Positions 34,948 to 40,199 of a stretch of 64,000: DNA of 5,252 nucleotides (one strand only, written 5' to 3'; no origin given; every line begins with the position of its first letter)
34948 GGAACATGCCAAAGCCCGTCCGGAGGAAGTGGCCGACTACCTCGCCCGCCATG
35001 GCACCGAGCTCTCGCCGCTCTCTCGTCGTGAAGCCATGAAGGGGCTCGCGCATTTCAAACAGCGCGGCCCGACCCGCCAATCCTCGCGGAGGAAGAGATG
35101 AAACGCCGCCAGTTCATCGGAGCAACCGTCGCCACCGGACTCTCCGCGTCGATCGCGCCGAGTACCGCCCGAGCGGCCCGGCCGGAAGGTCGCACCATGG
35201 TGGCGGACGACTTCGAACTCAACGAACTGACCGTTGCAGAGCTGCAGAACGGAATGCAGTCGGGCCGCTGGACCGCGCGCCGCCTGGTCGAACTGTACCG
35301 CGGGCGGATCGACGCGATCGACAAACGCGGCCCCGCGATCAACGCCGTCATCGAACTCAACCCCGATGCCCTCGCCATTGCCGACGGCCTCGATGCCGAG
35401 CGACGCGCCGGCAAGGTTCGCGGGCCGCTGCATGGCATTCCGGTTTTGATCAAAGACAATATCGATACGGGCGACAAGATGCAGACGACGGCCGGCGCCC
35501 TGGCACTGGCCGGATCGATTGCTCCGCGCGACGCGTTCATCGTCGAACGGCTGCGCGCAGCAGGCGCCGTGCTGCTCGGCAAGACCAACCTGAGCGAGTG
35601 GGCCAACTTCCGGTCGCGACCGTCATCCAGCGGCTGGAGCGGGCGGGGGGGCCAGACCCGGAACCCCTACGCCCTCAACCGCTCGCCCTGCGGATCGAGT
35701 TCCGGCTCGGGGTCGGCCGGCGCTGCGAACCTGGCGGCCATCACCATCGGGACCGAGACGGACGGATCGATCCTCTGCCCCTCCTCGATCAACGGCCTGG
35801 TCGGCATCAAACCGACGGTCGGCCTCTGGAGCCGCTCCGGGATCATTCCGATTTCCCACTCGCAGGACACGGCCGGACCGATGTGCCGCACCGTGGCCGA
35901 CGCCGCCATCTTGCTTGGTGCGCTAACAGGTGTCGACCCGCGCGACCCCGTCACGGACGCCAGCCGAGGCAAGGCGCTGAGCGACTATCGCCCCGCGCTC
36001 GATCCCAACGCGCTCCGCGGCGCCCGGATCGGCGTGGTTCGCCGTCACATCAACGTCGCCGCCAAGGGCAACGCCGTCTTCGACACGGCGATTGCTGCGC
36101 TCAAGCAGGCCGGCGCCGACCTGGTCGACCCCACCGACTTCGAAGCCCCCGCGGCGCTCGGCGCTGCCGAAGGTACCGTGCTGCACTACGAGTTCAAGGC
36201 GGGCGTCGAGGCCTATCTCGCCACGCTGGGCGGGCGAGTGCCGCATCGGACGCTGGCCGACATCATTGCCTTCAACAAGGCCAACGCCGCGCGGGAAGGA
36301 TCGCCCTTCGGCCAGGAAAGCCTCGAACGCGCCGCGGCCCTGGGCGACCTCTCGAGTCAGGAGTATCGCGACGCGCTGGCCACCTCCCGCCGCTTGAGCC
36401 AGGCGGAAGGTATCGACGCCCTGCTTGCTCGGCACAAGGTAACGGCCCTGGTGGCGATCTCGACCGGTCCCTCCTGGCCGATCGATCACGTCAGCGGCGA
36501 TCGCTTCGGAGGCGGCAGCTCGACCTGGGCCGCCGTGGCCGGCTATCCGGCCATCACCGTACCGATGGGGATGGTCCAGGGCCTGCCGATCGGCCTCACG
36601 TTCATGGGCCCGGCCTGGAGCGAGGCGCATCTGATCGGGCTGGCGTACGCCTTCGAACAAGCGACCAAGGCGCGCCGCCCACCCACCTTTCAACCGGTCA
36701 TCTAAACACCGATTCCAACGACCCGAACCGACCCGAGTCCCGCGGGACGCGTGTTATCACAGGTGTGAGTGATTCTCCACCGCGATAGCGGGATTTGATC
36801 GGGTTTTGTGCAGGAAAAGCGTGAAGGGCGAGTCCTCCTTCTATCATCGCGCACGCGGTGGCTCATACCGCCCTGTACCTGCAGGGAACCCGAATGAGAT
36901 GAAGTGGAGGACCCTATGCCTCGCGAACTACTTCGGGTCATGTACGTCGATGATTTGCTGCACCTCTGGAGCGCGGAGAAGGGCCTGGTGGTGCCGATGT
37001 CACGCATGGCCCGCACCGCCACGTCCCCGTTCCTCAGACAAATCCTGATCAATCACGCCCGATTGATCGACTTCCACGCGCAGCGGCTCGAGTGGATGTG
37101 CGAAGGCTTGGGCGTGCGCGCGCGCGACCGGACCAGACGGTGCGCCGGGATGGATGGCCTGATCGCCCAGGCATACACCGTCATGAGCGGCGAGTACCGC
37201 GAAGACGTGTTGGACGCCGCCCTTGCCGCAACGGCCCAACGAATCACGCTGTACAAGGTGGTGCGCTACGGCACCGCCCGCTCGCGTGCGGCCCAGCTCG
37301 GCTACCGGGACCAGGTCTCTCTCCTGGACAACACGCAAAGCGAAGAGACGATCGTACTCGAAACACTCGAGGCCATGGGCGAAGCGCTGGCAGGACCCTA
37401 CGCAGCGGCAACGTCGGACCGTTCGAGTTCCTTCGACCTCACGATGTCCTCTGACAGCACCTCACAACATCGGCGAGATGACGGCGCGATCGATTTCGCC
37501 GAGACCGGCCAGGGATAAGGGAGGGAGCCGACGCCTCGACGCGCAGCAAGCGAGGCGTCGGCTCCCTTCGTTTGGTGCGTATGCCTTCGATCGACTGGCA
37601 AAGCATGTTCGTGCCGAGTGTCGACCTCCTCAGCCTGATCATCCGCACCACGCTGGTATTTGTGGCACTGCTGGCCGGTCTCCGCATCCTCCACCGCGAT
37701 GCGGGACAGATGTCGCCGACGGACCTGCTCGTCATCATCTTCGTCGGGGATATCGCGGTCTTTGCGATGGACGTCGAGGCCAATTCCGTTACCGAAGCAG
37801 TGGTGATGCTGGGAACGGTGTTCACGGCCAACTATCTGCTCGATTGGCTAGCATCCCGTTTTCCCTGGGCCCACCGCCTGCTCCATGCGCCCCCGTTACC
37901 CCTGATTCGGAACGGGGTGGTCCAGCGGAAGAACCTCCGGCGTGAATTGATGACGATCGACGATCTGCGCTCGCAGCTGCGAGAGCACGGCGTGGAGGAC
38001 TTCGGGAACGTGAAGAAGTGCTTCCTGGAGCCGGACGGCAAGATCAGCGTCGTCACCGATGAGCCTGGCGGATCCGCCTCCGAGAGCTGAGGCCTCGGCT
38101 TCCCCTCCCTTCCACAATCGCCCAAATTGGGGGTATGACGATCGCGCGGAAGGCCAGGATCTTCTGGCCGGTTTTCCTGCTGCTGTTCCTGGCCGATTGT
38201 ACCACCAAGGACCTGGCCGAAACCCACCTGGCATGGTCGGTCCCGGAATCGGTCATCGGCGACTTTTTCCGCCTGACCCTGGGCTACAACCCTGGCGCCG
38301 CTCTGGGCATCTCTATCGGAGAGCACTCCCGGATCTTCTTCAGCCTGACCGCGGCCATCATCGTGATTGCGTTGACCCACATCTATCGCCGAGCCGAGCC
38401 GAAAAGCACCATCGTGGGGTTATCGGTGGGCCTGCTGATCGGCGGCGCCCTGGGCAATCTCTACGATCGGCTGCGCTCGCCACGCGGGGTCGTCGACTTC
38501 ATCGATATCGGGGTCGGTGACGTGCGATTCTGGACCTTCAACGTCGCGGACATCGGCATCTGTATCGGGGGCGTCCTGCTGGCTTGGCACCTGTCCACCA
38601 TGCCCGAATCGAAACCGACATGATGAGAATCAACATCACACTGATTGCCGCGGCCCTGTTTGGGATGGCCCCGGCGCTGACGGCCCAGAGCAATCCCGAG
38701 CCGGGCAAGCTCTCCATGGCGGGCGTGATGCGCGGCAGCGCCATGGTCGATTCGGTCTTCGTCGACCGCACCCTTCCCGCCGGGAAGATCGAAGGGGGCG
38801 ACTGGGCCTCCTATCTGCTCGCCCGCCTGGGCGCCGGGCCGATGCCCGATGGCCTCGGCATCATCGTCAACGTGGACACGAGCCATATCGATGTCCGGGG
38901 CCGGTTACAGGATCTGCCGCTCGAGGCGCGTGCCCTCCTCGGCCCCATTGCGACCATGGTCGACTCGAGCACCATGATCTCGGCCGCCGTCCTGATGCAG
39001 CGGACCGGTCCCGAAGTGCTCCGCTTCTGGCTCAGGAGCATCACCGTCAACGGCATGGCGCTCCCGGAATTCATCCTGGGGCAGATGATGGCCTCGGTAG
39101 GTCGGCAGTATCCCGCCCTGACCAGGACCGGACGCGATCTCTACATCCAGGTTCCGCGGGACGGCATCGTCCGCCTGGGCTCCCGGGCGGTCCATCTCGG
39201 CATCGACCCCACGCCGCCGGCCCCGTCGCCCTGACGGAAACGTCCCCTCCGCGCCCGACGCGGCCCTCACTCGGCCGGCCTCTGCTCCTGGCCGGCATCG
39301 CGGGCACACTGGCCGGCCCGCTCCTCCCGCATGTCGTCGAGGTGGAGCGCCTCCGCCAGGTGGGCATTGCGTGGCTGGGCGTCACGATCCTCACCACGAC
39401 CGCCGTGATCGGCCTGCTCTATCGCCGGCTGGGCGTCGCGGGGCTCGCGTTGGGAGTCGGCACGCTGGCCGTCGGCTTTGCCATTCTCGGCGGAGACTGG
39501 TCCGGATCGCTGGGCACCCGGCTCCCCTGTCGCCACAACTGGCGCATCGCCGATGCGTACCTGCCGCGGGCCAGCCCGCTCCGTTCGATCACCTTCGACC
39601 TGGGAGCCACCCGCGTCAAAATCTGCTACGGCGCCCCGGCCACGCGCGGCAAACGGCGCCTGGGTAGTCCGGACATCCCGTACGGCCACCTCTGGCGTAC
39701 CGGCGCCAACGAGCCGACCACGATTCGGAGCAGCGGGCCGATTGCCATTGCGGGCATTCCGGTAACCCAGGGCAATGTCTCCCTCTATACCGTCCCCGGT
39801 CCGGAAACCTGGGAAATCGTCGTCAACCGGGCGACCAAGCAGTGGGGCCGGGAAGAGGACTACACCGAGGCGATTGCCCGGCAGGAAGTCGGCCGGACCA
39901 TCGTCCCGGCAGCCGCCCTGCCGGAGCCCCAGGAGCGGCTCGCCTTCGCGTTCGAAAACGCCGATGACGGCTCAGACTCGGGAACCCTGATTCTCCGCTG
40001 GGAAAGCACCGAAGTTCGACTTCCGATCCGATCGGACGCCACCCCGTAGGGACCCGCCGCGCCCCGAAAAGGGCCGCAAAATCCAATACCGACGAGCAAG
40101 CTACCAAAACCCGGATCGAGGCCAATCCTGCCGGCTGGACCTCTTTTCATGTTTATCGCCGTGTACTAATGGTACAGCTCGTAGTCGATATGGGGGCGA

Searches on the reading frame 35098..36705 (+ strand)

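Call 8: search_protein_families(library=pfam, proteins=[window:35098-36705:+], max_evalue=0.01)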
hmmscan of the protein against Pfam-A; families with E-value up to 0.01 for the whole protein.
window:35098-36705:+ (535 aa): 1 family
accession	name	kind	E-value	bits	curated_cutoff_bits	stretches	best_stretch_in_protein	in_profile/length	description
PF01425.27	Amidase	-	1.5e-87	295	27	1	64-512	3-444/445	Amidase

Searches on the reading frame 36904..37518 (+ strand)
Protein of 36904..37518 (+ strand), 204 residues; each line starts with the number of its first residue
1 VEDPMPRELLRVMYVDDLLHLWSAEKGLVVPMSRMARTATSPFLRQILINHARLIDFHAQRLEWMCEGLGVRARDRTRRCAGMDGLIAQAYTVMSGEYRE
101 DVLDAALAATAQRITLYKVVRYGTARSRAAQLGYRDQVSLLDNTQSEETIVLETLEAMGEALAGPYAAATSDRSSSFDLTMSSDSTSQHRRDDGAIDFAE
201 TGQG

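Call 8: search_protein_families(library=pfam, proteins=[window:36904-37518:+], max_evalue=0.01)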
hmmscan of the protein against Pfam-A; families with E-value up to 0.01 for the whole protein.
window:36904-37518:+ (204 aa): 1 family
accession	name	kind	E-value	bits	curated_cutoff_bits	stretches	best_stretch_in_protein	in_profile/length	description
PF05974.18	DUF892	-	8.5e-25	88.1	23.7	1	12-167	4-158/159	Domain of unknown function (DUF892)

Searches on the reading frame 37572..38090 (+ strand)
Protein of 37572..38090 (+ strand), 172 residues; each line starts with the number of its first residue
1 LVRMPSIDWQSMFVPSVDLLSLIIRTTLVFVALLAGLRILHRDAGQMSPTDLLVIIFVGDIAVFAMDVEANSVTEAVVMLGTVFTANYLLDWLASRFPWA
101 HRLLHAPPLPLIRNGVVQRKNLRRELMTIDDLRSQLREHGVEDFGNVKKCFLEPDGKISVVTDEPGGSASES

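Call 8: search_protein_families(library=pfam, proteins=[window:37572-38090:+], max_evalue=0.01)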
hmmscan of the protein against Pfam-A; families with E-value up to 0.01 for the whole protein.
window:37572-38090:+ (172 aa): 1 family
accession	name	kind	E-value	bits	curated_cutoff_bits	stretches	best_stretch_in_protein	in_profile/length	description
PF04239.17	DUF421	-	3.2e-17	62.7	23.6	1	97-164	3-70/129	YetF C-terminal domain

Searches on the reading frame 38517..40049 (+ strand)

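Call 8: search_protein_families(library=pfam, proteins=[window:38517-40049:+], max_evalue=0.01)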
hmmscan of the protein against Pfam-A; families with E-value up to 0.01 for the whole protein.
window:38517-40049:+ (510 aa): 1 family
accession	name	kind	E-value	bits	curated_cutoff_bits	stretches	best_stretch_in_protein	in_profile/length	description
PF11138.13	DUF2911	-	6.7e-32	110.8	27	1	353-504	1-145/145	Protein of unknown function (DUF2911)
